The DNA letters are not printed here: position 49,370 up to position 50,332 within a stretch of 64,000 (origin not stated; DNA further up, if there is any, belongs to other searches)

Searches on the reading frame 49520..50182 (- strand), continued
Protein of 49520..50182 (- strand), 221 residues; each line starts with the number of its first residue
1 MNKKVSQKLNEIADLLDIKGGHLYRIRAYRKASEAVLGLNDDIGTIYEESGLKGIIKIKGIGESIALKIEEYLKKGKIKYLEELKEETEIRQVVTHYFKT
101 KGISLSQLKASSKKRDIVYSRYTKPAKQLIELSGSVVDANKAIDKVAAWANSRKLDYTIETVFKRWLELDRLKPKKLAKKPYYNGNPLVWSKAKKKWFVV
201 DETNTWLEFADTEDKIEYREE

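Call 20: find_related_loci(query=window:49520-50182:-, collection=genome_contigs, flank=4000)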
Query window:49520-50182:- (221 aa) in genome_contigs; peptide patterns used: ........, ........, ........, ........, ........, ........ (x = any residue, [..] = any of these).
200 stretches matched a pattern; 23 encode a relative of the query (tblastn E <= 1e-3); 23 distinct loci.
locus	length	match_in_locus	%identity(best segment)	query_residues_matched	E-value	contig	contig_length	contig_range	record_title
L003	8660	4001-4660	86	2-221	1e-117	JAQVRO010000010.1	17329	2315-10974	MAG: Candidatus Paceibacterota bacterium isolate STF1_252 NODE_8549_length_17329_cov_11.055982_Sandtown_F1, whole genome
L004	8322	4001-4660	63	1-221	8e-91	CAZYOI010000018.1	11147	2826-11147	MAG TPA_asm: uncultured Candidatus Saccharibacteria bacterium isolate SRP141376_co1_120 genome assembly, contig: NODE_10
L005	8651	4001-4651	62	2-219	1e-85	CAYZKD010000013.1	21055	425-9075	MAG TPA_asm: uncultured Candidatus Saccharibacteria bacterium isolate SRP141376_co1_334 genome assembly, contig: NODE_54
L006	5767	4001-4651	60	2-219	1e-82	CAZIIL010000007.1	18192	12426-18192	MAG TPA_asm: uncultured Candidatus Saccharibacteria bacterium isolate binchicken_co100_428 genome assembly, contig: NODE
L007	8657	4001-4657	57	2-219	8e-81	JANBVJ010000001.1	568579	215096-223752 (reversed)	MAG: Patescibacteria group bacterium isolate AMOR_Bin_143 NODE_1_length_568579_cov_27.069264, whole genome shotgun seque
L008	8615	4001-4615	60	2-207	4e-78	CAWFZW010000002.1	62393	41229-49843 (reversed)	MAG: Candidatus Nealsonbacteria bacterium isolate MFD04408.bin.2.132 genome assembly, contig: contig_44718, whole genome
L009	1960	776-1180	69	87-221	2e-63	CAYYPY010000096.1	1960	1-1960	MAG TPA_asm: uncultured Candidatus Saccharibacteria bacterium isolate SRP067234_co1_195 genome assembly, contig: k99_467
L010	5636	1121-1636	58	43-219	5e-61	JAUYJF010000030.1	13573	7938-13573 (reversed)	MAG: Candidatus Yanofskybacteria bacterium isolate C24_metabat.bin.125 C24_k141_653637, whole genome shotgun sequence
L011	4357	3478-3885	66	87-221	1e-59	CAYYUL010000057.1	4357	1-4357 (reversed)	MAG TPA_asm: uncultured Candidatus Saccharibacteria bacterium isolate SRP269290_co2_270 genome assembly, contig: NODE_31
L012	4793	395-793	67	90-221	5e-57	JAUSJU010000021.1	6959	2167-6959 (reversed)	MAG: bacterium isolate E14_metabat.bin.321 E14_k141_1010484, whole genome shotgun sequence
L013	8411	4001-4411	61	85-221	5e-56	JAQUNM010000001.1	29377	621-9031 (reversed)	MAG: Candidatus Paceibacterota bacterium isolate STD1_178 NODE_3244_length_29377_cov_3.464957_Sandtown_D1, whole genome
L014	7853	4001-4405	67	85-219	6e-56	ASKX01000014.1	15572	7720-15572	Candidatus Paceibacter normanii SCGC AAA255-P19 A255P19DRAFT_contig_11_0.14_C, whole genome shotgun sequence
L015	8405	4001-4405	66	85-219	3e-55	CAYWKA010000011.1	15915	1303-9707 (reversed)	MAG TPA_asm: uncultured Candidatus Saccharibacteria bacterium isolate binchicken_co34_241 genome assembly, contig: NODE_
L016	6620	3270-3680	61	83-219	8e-53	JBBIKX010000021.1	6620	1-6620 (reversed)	MAG: Candidatus Wildermuthbacteria bacterium isolate MTF170219_bin_196 NODE_9535_length_6620_cov_8.903123, whole genome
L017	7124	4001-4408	59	84-219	4e-52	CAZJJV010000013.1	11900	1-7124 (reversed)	MAG TPA_asm: uncultured Candidatus Saccharibacteria bacterium isolate binchicken_co6_447 genome assembly, contig: NODE_6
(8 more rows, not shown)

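Call 33: predict_structure(alignment_id=A3)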
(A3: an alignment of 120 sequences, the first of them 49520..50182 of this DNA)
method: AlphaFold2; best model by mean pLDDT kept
length: 221 residues; sequences in the alignment: 120
mean_pLDDT: 93.1   pTM: 0.75
mean pLDDT of the five models: 93.1, 90.7, 90.2, 89.5, 87.8
residues with pLDDT >= 90: 179; 70-90: 41; 50-70: 1; < 50: 0
segments of 3 or more residues with pLDDT < 50: none
pLDDT, mean of each block of 10 residues (from residue 1): 97 95 93 97 95 95 97 97 96 96 90 82 95 96 97 93 93 83 92 93 91 88 70
secondary structure, 60 per line:
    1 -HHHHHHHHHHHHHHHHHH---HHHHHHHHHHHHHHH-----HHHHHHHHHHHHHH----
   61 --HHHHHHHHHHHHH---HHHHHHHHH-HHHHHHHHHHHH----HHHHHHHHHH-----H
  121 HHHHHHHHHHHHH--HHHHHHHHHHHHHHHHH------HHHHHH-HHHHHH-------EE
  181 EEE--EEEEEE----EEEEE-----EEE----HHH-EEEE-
elements in order: H2-19 H23-37 H43-56 H63-75 H79-87 H89-100 H105-114 H120-133 H136-152 H159-164 H166-171 E179-183 E186-191 E196-200 E206-208 E217-220

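Call 39: fold_search(model_id=the predicted structure, library=pdb)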
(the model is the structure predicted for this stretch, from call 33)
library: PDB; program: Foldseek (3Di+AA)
matches with E <= 10: 294; with E <= 0.001: 4
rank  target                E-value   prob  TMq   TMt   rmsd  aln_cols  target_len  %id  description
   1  3b0y                  3.8e-06  1.00  0.40  0.17  18.8       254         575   19  K263D mutant of PolX from Thermus thermophilus HB8 complexed with Ca-dGTP (released 2012-05-02)
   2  3b0x                  8.7e-06  1.00  0.41  0.17  17.9       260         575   16  K263A mutant of PolX from Thermus thermophilus HB8 complexed with Ca-dGTP (released 2012-05-02)
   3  3au2                  1.6e-05  1.00  0.40  0.16   8.5       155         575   24  DNA polymerase X from Thermus thermophilus HB8 complexed with Ca-dGTP (released 2012-01-25)
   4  3auo_A                3.2e-04  1.00  0.41  0.18  14.0       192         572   22  DNA polymerase X from Thermus thermophilus HB8 ternary complex with 1-nt gapped DNA and ddGTP (released 2012-01-25)
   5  7rbi_A                1.5e-03  1.00  0.35  0.24   8.1       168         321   19  Human DNA polymerase beta crosslinked complex, 20 s Ca to Mg exchange (released 2022-03-09)
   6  5vs2_A                1.6e-03  1.00  0.36  0.25   7.9       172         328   19  Human DNA polymerase beta pre-catalytic 8-oxoG:dA extension complex with dTTP bound in Watson-Crick conformation (released 2017-07-19)
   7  6nkr_A                1.6e-03  1.00  0.36  0.25   8.0       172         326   20  Ternary complex crystal structure of K289M variant of DNA polymerase Beta with dGTP (released 2020-01-08)
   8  4m2y_A                1.7e-03  1.00  0.36  0.26   8.0       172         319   19  Structure of human DNA polymerase beta complexed with 8-BrG as the template base in a 1-nucleotide gapped DNA (released 2014-01-22)
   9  7rbo_A                1.7e-03  1.00  0.34  0.25   8.5       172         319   22  Human DNA polymerase beta crosslinked complex, 60 min Ca to Mg exchange (released 2022-03-09)
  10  3rje_A                1.8e-03  1.00  0.36  0.25   8.0       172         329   19  Ternary complex of DNA Polymerase Beta with a gapped DNA containing 8odG at template position (released 2012-01-18)
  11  4mfc_A                1.9e-03  1.00  0.36  0.26   8.0       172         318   19  Structure of human DNA polymerase beta complexed with O6MG in the template base paired with incoming non-hydrolyzable  (released 2014-04-16)
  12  8vfd_A                2.0e-03  1.00  0.36  0.25   8.2       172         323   20  Ternary DNA Polymerase Beta bound to DNA containing template FapydG incoming TTP analog (released 2024-05-08)
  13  7rbf_A                2.1e-03  1.00  0.36  0.25   8.1       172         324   19  Human DNA polymerase beta crosslinked binary complex - B (released 2022-03-09)
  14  7rbm_A                2.5e-03  1.00  0.36  0.25   8.0       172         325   19  Human DNA polymerase beta crosslinked complex, 60 s Ca to Mn exchange (released 2022-03-09)
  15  4mff_A                2.5e-03  1.00  0.36  0.26   8.0       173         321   19  Structure of human DNA polymerase beta complexed with O6MG in the template base paired with incoming non-hydrolyzable  (released 2014-04-16)
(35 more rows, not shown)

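Call 67: search_protein_families(library=ncbifam, proteins=[L001:2753-3835:+, L001:3840-4457:+, L001:4448-5011:+, L002:3268-3807:-], max_evalue=0.00001)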
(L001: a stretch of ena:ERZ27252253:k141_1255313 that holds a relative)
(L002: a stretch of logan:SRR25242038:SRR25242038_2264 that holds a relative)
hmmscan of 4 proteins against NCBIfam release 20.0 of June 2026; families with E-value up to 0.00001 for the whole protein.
L001:2753-3835:+ (361 aa): 17 families
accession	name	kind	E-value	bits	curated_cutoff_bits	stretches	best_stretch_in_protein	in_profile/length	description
TIGR04337.1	AmmeMemoSam_rS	hypoth_equivalog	3.5e-101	338.6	220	1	30-356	4-329/349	AmmeMemoRadiSam system radical SAM enzyme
TIGR02493.1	PFLA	equivalog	2.9e-17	62.8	231.75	1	98-263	18-185/235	pyruvate formate-lyase-activating protein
TIGR04041.1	activase_YjjW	hypoth_equivalog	1.6e-16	60.5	250.2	1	130-300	91-263/276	YjjW family glycine radical enzyme activase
TIGR02495.1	NrdG2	equivalog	1.5e-15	57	131.15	1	93-264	14-183/193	anaerobic ribonucleoside-triphosphate reductase activating protein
NF048010.1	SfplDhtActHpsHDes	equivalog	4.2e-14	52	430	1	109-264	90-252/298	(2S)-3-sulfopropanediol dehydratase activating enzyme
TIGR02494.1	PFLE_PFLC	subfamily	6.4e-13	48.6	174.35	1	154-266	132-244/293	glycyl-radical enzyme activating protein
NF043069.1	T4HPD_activ_SAM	equivalog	4.1e-12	46.1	425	1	108-263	81-241/299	trans-4-hydroxy-L-proline dehydratase activase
NF033719.1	ind_deCO2_activ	equivalog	6.4e-12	45.4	425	1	108-263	86-247/302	indoleacetate decarboxylase activase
NF048008.1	SfplDhtActHpfHKleb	equivalog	1.2e-11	44.5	500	1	146-267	127-248/308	(2S)-3-sulfopropanediol dehydratase activating enzyme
TIGR02666.1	moaA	equivalog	1.5e-10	40.6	284.05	1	104-263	19-182/336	GTP 3',8-cyclase MoaA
NF008356.0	PRK11145.1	equivalog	6.2e-10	38.8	375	1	99-263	24-190/246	pyruvate formate lyase 1-activating protein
TIGR04395.1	cutC_activ_rSAM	equivalog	4e-08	32.9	360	1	148-263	132-247/309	choline TMA-lyase-activating enzyme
NF033717.2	HPDL_rSAM_activ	equivalog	6.8e-08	32.1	420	1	108-263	87-250/311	4-hydroxyphenylacetate decarboxylase activase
NF038283.1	viperin_w_prok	equivalog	1.4e-07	31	180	1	104-251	11-169/281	viperin family antiviral radical SAM protein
TIGR04317.1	W_rSAM_matur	equivalog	1.8e-07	30.6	380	1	102-235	11-141/349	tungsten cofactor oxidoreductase radical SAM maturase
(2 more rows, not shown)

L001:3840-4457:+ (206 aa): 0 families

L001:4448-5011:+ (188 aa): 3 families
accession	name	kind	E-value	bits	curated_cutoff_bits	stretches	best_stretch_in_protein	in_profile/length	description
TIGR04335.1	AmmeMemoSam_A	hypoth_equivalog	8.9e-33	113.1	99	1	4-123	3-126/175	AmmeMemoRadiSam system protein A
NF002000.0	PRK00801.1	equivalog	9.1e-28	96.7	273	1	4-186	12-185/201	hypothetical protein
TIGR00296.1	TIGR00296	hypoth_equivalog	2.9e-27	95.6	91.05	1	5-187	13-190/200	TIGR00296 family protein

L002:3268-3807:- (179 aa): 2 families
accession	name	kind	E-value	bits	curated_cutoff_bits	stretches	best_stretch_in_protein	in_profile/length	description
TIGR02258.1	2_5_ligase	equivalog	9.6e-28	97.3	65.7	1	3-175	2-180/180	RNA 2',3'-cyclic phosphodiesterase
NF011704.0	PRK15124.1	equivalog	4.4e-12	46.3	184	1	2-176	5-175/176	RNA 2',3'-cyclic phosphodiesterase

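Call 79: fold_search(model_id=the predicted structure, library=viral)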
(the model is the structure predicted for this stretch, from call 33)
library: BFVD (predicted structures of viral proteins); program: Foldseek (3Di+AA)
matches with E <= 10: 419; with E <= 0.001: 1
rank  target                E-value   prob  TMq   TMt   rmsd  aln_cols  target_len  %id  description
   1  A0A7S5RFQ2            4.1e-04  1.00  0.37  0.27   8.9       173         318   20  (no name in the UniProt tables at hand)
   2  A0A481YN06            2.1e-03  1.00  0.34  0.23   9.9       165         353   20  DNA-directed DNA polymerase [Pithovirus LCDPAC01]
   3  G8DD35                4.1e-03  1.00  0.31  0.29  12.7       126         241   30  (no name in the UniProt tables at hand)
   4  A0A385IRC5            1.4e-02  1.00  0.34  0.30   7.6       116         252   18  (no name in the UniProt tables at hand)
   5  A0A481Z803            1.5e-02  0.99  0.35  0.22  16.9       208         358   19  DNA-directed DNA polymerase [Pithovirus LCPAC202]
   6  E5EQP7                2.3e-02  1.00  0.33  0.25   7.4       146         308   20  (no name in the UniProt tables at hand)
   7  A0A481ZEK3            3.1e-02  1.00  0.29  0.23   2.0        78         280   28  DNA polymerase family X [Pithovirus LCPAC406]
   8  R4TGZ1                6.5e-02  1.00  0.37  0.57   7.7       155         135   16  DNA polymerase IV (Family X), NT domain [Halogranum tailed virus 1]
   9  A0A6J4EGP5            2.4e-01  1.00  0.31  0.61   2.6        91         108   20  (no name in the UniProt tables at hand)
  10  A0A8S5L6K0            3.3e-01  0.09  0.17  0.08  13.4       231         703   15  Uncharacterized protein [Myoviridae sp. ctA4D8]
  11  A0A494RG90            3.8e-01  0.99  0.17  0.42   2.9        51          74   18  (no name in the UniProt tables at hand)
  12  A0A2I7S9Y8            4.7e-01  1.00  0.30  0.27   2.1        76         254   21  (no name in the UniProt tables at hand)
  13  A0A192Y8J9            5.0e-01  0.95  0.15  0.37   4.3        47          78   15  Uncharacterized protein [Escherichia phage vB_EcoS_NBD2]
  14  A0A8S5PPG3            7.6e-01  0.11  0.22  0.24  16.3       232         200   11  Uncharacterized protein [Siphoviridae sp. ctnsL8]
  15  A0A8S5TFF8            7.6e-01  0.08  0.17  0.12  18.3       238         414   13  Uncharacterized protein [Phage sp. ctL4h4]
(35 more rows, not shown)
